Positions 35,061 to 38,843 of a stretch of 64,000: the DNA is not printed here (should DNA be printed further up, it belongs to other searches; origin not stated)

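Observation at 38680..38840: Single-nucleotide frameshift inside an A7 homopolymer splits the DruE-like giant helicase into 925-aa and 1160-aa ORFs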

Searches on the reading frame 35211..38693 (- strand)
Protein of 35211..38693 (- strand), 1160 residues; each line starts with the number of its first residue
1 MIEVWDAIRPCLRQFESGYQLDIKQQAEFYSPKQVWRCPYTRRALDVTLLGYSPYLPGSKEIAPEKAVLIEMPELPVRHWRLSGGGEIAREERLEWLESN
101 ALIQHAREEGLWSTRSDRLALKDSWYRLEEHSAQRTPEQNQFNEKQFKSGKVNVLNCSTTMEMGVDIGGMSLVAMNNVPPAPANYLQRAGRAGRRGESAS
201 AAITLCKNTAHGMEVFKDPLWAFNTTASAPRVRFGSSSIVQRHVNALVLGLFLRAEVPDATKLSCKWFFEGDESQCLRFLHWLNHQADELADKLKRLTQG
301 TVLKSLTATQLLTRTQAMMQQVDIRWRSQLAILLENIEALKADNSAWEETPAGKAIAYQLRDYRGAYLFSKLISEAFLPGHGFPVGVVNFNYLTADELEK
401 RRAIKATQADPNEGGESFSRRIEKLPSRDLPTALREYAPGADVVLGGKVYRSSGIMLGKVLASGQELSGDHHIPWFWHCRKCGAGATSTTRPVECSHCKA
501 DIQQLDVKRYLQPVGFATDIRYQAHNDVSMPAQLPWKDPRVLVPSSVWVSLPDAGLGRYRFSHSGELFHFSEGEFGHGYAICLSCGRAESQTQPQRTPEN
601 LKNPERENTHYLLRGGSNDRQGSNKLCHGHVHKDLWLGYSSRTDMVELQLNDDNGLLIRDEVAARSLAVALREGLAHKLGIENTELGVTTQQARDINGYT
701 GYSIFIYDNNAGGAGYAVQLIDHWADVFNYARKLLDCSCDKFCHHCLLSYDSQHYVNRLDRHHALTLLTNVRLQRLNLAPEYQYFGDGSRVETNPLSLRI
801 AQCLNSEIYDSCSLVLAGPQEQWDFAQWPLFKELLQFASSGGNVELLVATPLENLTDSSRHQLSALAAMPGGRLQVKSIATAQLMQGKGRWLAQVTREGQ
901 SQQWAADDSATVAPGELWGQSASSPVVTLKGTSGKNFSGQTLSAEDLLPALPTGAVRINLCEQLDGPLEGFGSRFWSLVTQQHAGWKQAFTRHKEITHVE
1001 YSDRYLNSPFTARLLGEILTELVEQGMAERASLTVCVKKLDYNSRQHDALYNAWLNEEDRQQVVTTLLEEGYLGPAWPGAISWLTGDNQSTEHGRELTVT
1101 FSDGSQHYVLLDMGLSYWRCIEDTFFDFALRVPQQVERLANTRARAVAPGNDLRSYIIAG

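Call 7: search_protein_families(proteins=[window:35211-38693:-], library=padloc)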
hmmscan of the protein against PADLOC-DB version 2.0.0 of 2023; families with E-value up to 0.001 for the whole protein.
window:35211-38693:- (1160 aa): 22 families
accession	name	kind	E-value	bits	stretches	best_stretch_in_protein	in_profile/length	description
PDLC00037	DruE3|DruE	-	0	1149.7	1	2-1158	907-2051/2055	SNF2 family N-terminal domain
PDLC00036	DruE3|DruE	-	2.5e-154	513.6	1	3-1070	897-1941/2023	SNF2 family N-terminal domain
PDLC00035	DruE3|DruE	-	3.5e-134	447.2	1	3-530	910-1424/1460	SNF2 family N-terminal domain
PDLC00013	DruE1|DruE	-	1.8e-87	292.7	1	149-772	1080-1677/1776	SNF2 family N-terminal domain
PDLC00015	DruE2|DruE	-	5.2e-49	165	1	148-783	1167-1784/1887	SNF2 family N-terminal domain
PDLC00014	DruE2|DruE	-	1.5e-48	163.2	1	148-895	1196-1923/1928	SNF2 family N-terminal domain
PDLC00051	DruE4|DruE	-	7.4e-43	144.4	2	145-255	1118-1228/1829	SNF2 family N-terminal domain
PDLC02503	BrxHI|BrxHII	-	4.4e-11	39.8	1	139-210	286-357/698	BrxHI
PDLC02501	BrxHI|BrxHII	-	2.1e-08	30.7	1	130-209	278-356/925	BrxHI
PDLC03928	PsyrT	-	4e-08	30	1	91-204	227-344/689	-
PDLC02569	DrmA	-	4e-07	26.2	1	147-199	824-877/1095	DrmA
PDLC02864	DpdF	-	1.6e-06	25.2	1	132-203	265-336/610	DpdF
PDLC03960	SngC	-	3e-06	24.3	1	138-209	303-375/720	-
PDLC02863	DpdF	-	3.8e-06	24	1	142-206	91-155/488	DpdF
PDLC02897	DpdJ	-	4e-06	22.9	1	140-194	396-450/1570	DpdJ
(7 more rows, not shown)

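Call 70: search_protein_families(proteins=[window:35211-38693:-], library=ncbifam, max_evalue=1e-10)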
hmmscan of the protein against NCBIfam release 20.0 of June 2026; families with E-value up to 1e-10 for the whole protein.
window:35211-38693:- (1160 aa): 1 family
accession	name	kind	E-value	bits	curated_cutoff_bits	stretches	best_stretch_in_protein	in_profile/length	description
TIGR03817.1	DECH_helic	hypoth_equivalog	2.6e-16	59.1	874.1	0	136-203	314-381/742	helicase/secretion neighborhood putative DEAH-box helicase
